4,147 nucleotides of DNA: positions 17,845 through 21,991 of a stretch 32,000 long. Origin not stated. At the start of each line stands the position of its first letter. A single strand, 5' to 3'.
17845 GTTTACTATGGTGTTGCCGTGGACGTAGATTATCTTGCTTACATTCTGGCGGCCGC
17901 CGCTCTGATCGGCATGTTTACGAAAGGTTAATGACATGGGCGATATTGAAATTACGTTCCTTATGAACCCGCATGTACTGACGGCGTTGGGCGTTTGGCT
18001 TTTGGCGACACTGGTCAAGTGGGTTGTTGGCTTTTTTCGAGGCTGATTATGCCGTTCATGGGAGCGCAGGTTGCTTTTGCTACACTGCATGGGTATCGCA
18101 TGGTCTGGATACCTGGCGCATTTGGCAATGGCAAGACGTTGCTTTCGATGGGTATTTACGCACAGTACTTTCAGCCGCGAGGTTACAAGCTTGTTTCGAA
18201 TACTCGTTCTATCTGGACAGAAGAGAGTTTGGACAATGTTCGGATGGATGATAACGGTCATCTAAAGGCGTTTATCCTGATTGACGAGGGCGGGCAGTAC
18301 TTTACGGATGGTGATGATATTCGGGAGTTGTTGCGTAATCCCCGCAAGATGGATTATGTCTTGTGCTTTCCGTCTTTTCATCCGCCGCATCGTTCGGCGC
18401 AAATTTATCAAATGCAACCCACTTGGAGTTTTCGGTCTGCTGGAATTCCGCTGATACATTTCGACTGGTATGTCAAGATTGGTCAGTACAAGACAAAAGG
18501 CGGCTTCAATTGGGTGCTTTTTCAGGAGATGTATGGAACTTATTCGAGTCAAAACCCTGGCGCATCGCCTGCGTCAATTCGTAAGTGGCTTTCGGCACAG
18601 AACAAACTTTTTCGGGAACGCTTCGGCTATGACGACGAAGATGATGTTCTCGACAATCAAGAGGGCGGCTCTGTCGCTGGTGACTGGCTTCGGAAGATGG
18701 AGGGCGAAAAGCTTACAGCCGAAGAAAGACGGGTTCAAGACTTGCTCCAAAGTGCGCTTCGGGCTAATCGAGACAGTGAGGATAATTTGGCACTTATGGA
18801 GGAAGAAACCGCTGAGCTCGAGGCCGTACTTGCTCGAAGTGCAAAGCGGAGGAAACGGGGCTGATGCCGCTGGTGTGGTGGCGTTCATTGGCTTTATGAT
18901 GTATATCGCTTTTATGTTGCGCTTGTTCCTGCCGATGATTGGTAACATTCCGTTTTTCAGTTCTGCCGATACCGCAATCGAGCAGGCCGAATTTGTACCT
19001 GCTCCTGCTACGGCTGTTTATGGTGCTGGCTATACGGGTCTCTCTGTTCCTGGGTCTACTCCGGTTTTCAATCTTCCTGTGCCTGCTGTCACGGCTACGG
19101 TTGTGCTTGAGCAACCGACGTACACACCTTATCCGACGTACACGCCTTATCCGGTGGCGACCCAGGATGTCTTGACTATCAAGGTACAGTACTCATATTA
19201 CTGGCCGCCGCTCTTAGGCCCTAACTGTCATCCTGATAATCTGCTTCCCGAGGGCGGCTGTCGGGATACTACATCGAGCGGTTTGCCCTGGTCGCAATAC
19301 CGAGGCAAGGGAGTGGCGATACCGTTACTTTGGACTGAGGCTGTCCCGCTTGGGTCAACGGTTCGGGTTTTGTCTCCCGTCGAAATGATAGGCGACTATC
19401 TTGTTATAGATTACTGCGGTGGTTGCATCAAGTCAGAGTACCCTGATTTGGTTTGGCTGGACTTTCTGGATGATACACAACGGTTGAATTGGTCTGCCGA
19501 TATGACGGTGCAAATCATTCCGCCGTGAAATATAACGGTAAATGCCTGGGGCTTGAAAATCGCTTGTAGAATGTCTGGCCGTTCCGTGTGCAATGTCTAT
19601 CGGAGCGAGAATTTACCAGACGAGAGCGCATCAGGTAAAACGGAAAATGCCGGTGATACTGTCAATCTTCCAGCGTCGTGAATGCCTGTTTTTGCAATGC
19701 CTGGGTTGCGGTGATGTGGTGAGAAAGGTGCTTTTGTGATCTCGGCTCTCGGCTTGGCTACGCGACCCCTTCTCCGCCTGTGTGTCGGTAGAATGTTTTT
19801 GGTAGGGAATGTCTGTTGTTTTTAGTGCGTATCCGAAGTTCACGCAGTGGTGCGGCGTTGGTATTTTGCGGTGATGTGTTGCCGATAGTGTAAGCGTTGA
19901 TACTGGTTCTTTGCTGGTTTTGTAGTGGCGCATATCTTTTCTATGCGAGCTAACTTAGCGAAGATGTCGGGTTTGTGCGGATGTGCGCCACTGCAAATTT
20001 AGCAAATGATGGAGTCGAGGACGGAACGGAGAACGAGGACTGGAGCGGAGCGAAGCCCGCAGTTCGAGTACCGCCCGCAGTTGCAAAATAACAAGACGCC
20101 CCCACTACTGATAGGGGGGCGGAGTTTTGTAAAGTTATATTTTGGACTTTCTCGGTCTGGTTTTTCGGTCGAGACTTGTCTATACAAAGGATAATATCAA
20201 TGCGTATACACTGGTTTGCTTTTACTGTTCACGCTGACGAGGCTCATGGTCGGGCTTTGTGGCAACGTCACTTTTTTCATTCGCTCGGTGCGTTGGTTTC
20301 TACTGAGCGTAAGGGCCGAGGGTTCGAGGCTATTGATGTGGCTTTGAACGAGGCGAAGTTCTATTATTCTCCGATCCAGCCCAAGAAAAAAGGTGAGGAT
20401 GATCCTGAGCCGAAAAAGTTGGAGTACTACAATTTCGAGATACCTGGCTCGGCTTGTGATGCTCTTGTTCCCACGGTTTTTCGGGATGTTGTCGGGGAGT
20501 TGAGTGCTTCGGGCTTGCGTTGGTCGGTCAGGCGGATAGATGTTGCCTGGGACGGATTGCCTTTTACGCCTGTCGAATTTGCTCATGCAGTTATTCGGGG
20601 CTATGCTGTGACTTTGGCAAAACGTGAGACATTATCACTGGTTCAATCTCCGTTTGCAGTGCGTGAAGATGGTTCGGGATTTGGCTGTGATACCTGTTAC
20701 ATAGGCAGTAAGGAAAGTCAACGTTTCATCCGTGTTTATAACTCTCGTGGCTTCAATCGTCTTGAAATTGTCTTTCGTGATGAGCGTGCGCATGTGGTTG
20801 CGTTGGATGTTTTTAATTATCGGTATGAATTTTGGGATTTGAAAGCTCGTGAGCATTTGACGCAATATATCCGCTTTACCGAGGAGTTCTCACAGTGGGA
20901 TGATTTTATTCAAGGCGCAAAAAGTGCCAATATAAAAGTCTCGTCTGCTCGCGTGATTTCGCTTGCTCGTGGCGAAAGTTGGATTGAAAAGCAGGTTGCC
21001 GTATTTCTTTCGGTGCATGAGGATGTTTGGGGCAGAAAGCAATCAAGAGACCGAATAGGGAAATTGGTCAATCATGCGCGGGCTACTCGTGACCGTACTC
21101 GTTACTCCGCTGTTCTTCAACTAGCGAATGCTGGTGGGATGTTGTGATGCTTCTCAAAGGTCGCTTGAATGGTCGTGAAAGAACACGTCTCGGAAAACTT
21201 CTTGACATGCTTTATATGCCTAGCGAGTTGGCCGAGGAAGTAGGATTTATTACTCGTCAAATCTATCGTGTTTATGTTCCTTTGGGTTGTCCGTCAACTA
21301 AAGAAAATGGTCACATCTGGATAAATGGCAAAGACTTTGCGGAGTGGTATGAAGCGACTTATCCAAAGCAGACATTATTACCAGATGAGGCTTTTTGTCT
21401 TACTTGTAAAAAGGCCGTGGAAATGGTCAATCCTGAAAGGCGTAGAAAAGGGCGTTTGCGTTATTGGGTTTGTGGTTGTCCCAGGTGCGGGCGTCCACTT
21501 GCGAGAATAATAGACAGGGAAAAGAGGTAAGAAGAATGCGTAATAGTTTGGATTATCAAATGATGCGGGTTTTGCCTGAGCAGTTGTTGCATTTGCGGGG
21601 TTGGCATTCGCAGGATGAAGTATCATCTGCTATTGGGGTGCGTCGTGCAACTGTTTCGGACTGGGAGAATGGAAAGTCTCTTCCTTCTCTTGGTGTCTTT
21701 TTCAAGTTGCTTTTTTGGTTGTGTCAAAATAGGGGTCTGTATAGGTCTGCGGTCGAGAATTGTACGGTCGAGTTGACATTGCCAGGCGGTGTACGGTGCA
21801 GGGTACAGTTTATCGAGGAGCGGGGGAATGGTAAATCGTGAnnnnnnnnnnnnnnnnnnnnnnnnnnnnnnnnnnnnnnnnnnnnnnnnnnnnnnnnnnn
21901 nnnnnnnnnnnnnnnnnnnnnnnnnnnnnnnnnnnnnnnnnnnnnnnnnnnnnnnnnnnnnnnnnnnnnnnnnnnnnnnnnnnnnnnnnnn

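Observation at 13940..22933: Intact-looking inovirus-like prophage integrated in tRNA-Met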

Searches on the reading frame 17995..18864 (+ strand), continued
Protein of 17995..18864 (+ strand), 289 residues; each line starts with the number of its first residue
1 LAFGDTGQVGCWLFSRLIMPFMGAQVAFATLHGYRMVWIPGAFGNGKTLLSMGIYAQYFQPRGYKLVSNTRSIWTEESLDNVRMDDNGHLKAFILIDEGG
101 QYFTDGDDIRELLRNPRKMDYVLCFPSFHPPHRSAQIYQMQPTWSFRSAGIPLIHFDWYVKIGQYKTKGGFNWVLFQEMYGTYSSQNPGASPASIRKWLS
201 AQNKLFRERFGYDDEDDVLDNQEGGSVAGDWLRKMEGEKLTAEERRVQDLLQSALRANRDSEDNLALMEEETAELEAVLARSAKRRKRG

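Call 63: find_encoding_contigs(protein=P0080, flank=10000, max_places=3)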
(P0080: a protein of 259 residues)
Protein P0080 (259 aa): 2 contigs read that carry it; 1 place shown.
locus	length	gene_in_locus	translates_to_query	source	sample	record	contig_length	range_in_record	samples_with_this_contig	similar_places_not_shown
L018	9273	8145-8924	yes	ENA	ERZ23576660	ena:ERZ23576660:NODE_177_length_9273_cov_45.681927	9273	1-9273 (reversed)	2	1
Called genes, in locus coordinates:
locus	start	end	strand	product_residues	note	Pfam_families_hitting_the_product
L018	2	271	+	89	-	?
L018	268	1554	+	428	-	-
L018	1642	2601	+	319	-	PF02486:Rep_trans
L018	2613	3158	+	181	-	-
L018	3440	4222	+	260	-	-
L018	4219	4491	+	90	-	-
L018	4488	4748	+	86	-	-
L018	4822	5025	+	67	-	-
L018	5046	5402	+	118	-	-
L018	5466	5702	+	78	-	-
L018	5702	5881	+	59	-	-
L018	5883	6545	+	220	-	-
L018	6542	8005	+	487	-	-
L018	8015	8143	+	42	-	-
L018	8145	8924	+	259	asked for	-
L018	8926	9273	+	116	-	?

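Call 64: find_encoding_contigs(protein=P0203, flank=10000, max_places=3)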
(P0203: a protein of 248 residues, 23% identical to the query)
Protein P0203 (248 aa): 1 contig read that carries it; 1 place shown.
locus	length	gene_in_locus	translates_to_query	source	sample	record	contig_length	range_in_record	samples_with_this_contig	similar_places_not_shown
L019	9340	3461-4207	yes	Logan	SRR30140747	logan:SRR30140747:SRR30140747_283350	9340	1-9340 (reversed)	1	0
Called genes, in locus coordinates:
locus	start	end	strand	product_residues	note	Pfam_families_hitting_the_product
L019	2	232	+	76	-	?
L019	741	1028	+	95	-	-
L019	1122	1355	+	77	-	-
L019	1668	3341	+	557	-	-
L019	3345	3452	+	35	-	-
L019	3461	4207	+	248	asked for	-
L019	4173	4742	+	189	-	-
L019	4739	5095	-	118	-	-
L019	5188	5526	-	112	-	PF12844:HTH_19, PF13560:HTH_31, PF01381:HTH_3, PF13443:HTH_26 (faint)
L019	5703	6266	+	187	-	-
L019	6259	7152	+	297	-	-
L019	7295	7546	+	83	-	-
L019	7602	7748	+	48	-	-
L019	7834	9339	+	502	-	?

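Call 98: find_related_loci(query=A7, collection=viral_contigs, flank=8000)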
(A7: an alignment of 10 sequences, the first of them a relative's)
Query A7 (259 aa) in viral_contigs; peptide patterns used: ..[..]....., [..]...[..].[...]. (x = any residue, [..] = any of these).
75 stretches matched a pattern, but none encodes a relative of the query by tblastn (E <= 1e-3).

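Call 109: search_protein_families(library=ncbifam, max_evalue=0.1, proteins=[window:18049-18864:+])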
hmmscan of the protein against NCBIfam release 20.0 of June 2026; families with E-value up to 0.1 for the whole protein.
window:18049-18864:+ (271 aa): 0 families

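Call 110: search_protein_families(library=padloc, max_evalue=0.01, proteins=[window:18049-18864:+])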
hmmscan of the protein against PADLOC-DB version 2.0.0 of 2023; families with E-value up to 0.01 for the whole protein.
window:18049-18864:+ (271 aa): 0 families

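Call 117: search_protein_families(library=pfam, max_evalue=0.001, proteins=[L018:1642-2601:+, L016:200-1459:+, L003:11646-12560:+, L018:268-1554:+])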
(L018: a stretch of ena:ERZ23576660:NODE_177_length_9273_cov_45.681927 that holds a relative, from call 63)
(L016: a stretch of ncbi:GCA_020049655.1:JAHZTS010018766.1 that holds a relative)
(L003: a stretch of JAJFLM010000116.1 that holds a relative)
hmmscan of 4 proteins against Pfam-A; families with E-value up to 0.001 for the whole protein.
L018:1642-2601:+ (319 aa): 1 family
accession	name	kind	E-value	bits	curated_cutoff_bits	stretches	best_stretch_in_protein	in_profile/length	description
PF02486.25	Rep_trans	-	6.5e-21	75.3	29.6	1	104-270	2-185/201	Replication initiation factor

L016:200-1459:+ (419 aa): 1 family
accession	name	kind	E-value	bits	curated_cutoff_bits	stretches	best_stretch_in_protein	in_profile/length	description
PF01446.23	Rep_1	-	5.6e-06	26.4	33.2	1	81-177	14-115/253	Replication protein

L003:11646-12560:+ (304 aa): 1 family
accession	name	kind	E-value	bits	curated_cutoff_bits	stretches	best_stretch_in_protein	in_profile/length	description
PF02486.25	Rep_trans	-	4.7e-14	52.9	29.6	1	105-276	2-190/201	Replication initiation factor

L018:268-1554:+ (428 aa): 0 families

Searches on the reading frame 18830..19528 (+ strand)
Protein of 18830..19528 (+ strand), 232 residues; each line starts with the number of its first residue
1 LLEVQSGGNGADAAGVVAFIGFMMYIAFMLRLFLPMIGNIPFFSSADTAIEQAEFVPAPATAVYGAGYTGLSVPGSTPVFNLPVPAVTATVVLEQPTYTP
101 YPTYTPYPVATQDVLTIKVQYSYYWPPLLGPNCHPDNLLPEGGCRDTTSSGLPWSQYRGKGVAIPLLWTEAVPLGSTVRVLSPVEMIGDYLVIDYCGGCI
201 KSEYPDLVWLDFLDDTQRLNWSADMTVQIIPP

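Call 51: search_protein_families(library=pfam, max_evalue=10, proteins=[window:18830-19528:+])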
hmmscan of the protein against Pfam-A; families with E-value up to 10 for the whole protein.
window:18830-19528:+ (232 aa): 0 families

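Call 52: search_protein_families(library=phrogs, max_evalue=10, proteins=[window:18830-19528:+])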
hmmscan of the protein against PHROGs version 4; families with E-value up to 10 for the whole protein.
window:18830-19528:+ (232 aa): 0 families

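Call 89: search_solved_structures(query=A6, max_evalue=10, show_alignments=2)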
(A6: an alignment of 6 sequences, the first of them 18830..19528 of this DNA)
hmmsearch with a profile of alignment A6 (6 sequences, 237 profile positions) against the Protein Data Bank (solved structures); distinct sequences matched with E-value up to 10: 0.

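Call 90: search_protein_families(library=pfam, alignment_id=A6, max_evalue=10)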
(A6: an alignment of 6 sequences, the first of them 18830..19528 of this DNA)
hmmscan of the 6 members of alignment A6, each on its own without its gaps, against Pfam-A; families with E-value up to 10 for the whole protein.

A. member 1, window:18830-19528:+ (232 aa): 0 families

B. families by the number of members that match (of 6 scanned): 1 family
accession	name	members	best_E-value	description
PF13234.12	MTR4_beta-barrel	1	0.12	Mtr4-like, beta-barrel domain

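Call 109: search_protein_families(library=ncbifam, max_evalue=0.1, proteins=[window:18830-19528:+])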
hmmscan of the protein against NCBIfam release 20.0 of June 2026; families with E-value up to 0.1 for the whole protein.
window:18830-19528:+ (232 aa): 0 families

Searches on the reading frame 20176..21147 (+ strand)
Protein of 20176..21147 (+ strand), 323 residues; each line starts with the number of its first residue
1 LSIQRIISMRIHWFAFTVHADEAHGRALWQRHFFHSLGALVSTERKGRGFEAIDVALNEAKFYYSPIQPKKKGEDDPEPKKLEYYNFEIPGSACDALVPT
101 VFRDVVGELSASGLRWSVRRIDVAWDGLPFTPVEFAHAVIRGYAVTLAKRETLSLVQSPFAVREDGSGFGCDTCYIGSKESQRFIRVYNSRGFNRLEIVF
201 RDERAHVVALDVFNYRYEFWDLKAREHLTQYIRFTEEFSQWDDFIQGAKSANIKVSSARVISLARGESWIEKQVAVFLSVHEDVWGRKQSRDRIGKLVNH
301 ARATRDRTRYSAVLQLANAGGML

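Call 5: search_protein_families(library=pfam, max_evalue=0.1, proteins=[window:20176-21147:+])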
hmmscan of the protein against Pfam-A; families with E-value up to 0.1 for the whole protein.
window:20176-21147:+ (323 aa): 1 family
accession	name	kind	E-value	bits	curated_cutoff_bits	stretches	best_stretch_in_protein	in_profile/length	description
PF02486.25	Rep_trans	-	2.3e-11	44.1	29.6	1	118-294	3-197/201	Replication initiation factor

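Call 6: search_protein_families(library=phrogs, max_evalue=0.1, proteins=[window:20176-21147:+])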
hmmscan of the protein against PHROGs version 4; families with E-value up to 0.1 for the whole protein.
window:20176-21147:+ (323 aa): 1 family
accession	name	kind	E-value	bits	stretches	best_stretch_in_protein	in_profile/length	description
phrog_453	-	DNA, RNA and nucleotide metabolism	0.02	15.2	0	87-189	200-303/447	replication initiation protein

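Call 29: search_dna_similar(query=window:20176-21147:+, collection=phages, mode=protein, max_evalue=0.01, max_rows=30)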
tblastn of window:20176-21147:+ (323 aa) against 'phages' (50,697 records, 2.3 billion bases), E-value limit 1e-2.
No match.

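Call 109: search_protein_families(library=ncbifam, max_evalue=0.1, proteins=[window:20200-21147:+])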
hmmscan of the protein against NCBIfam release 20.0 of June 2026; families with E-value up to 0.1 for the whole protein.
window:20200-21147:+ (315 aa): 1 family
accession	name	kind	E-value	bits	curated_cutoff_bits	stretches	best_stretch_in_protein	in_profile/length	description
NF041493.1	MobT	equivalog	0.00029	19.7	600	1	178-298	239-367/383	MobT family relaxase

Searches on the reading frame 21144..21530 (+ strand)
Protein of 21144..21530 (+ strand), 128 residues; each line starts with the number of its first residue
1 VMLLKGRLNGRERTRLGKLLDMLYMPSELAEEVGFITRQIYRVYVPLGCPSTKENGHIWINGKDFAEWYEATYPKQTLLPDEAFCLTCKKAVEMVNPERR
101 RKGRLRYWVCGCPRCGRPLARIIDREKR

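Call 5: search_protein_families(library=pfam, max_evalue=0.1, proteins=[window:21144-21530:+])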
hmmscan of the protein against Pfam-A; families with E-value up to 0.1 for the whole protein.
window:21144-21530:+ (128 aa): 1 family
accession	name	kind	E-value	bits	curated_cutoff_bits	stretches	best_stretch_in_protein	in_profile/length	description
PF18930.5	DUF5679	-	0.038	14.6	27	0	85-122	2-40/40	Domain of unknown function (DUF5679)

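Call 6: search_protein_families(library=phrogs, max_evalue=0.1, proteins=[window:21144-21530:+])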
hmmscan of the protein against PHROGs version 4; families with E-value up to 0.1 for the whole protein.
window:21144-21530:+ (128 aa): 0 families

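Call 109: search_protein_families(library=ncbifam, max_evalue=0.1, proteins=[window:21147-21530:+])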
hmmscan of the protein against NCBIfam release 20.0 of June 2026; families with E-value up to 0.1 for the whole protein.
window:21147-21530:+ (127 aa): 0 families

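Call 110: search_protein_families(library=padloc, max_evalue=0.01, proteins=[window:21147-21530:+])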
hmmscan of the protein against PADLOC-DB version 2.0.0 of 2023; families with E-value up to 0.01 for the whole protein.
window:21147-21530:+ (127 aa): 0 families

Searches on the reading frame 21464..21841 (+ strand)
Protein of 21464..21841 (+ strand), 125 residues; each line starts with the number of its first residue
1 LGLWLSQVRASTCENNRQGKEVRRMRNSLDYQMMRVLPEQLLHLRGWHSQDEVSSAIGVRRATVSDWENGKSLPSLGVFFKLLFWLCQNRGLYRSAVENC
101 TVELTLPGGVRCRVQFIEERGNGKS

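Call 6: search_protein_families(library=phrogs, max_evalue=0.1, proteins=[window:21464-21841:+])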
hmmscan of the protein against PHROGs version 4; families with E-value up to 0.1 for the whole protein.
window:21464-21841:+ (125 aa): 15 families
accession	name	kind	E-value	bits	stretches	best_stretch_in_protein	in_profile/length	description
phrog_3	-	transcription regulation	1.4e-05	26.1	1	23-82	79-133/430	transcriptional repressor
phrog_8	-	transcription regulation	9e-05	23.1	1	46-75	170-197/346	transcriptional regulator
phrog_4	-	transcription regulation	0.00025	21.1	1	30-78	126-176/400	transcriptional repressor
phrog_2104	-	unknown function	0.00037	21.7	1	31-77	34-82/103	-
phrog_2967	-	transcription regulation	0.0012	19.5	1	48-75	24-51/225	transcriptional regulator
phrog_1373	-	transcription regulation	0.0017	19.4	1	49-82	78-111/166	transcriptional regulator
phrog_4151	-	DNA, RNA and nucleotide metabolism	0.0095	16.8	1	42-69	16-42/154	DNA binding protein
phrog_2328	-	transcription regulation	0.012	16.4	1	49-77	30-58/128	transcriptional repressor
phrog_638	-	transcription regulation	0.017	16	1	43-75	13-45/145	transcriptional regulator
phrog_409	-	transcription regulation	0.018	16.6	1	34-72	13-48/127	transcriptional regulator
phrog_4836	-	transcription regulation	0.021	15.4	1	49-77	90-118/194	CII-like regulator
phrog_4441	-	DNA, RNA and nucleotide metabolism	0.035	15.4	1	46-82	17-53/98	HTH DNA binding protein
phrog_2439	-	transcription regulation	0.045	13.6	1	49-76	22-49/367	transcriptional regulator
phrog_1124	-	transcription regulation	0.047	14.2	1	32-71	4-44/177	transcriptional regulator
phrog_7241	-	transcription regulation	0.049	14.7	1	49-76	76-103/122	transcriptional regulator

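Call 51: search_protein_families(library=pfam, max_evalue=10, proteins=[window:21464-21841:+])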
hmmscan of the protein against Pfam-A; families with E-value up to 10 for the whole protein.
window:21464-21841:+ (125 aa): 5 families
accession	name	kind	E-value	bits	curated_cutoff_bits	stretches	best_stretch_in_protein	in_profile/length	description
PF01381.28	HTH_3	-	9.4e-09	35.6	23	1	49-82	11-44/55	Helix-turn-helix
PF13560.12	HTH_31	-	0.00022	21.9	27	1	46-78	14-46/64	Helix-turn-helix domain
PF13443.12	HTH_26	-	0.0052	17.4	22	1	40-75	4-39/63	Cro/C1-type HTH DNA-binding domain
PF12844.13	HTH_19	-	0.0079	16.5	30.2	1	45-81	11-46/64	Helix-turn-helix domain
PF14549.12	P22_Cro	-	0.19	12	30.2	1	50-76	12-36/60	DNA-binding transcriptional regulator Cro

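Call 109: search_protein_families(library=ncbifam, max_evalue=0.1, proteins=[window:21536-21841:+])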
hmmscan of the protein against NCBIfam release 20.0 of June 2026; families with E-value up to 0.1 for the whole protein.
window:21536-21841:+ (101 aa): 6 families
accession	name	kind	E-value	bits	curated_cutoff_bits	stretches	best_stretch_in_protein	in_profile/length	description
NF007271.0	PRK09726.1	equivalog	3.4e-05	23.8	79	1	22-62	24-64/88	type II toxin-antitoxin system antitoxin HipB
NF047542.1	telomere_Tap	equivalog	0.0041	15.9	600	1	25-51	32-58/695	telomere-associated protein Tap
TIGR03070.1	couple_hipB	subfamily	0.0046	16.9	71.65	1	25-59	17-51/58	type II toxin-antitoxin system Y4mF family antitoxin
TIGR03830.1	CxxCG_CxxCG_HTH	subfamily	0.0057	16.5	61.8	1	25-53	80-108/127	type II TA system antitoxin MqsA family protein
NF041951.1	phage_RstR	subfamily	0.0058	16.9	80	1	24-57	16-49/108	RstR family transcriptional repressor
NF007257.0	PRK09706.1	subfamily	0.021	14.7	101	1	24-56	19-51/135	transcriptional repressor DicA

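Call 110: search_protein_families(library=padloc, max_evalue=0.01, proteins=[window:21536-21841:+])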
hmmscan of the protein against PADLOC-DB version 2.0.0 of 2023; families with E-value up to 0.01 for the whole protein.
window:21536-21841:+ (101 aa): 6 families
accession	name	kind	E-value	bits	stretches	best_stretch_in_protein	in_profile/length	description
PDLC03952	RmrA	-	0.00083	16.3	1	11-60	21-72/395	-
PDLC03954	RmrA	-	0.00084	16.4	1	15-58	13-58/380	-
PDLC03947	RmrA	-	0.00099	16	1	24-59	25-60/383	-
PDLC03944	RmrA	-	0.0016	15.6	1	26-59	22-55/384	-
PDLC03951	RmrA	-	0.002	15.1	1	17-61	13-59/400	-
PDLC03956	RmrA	-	0.0051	13.9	1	20-58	19-57/399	-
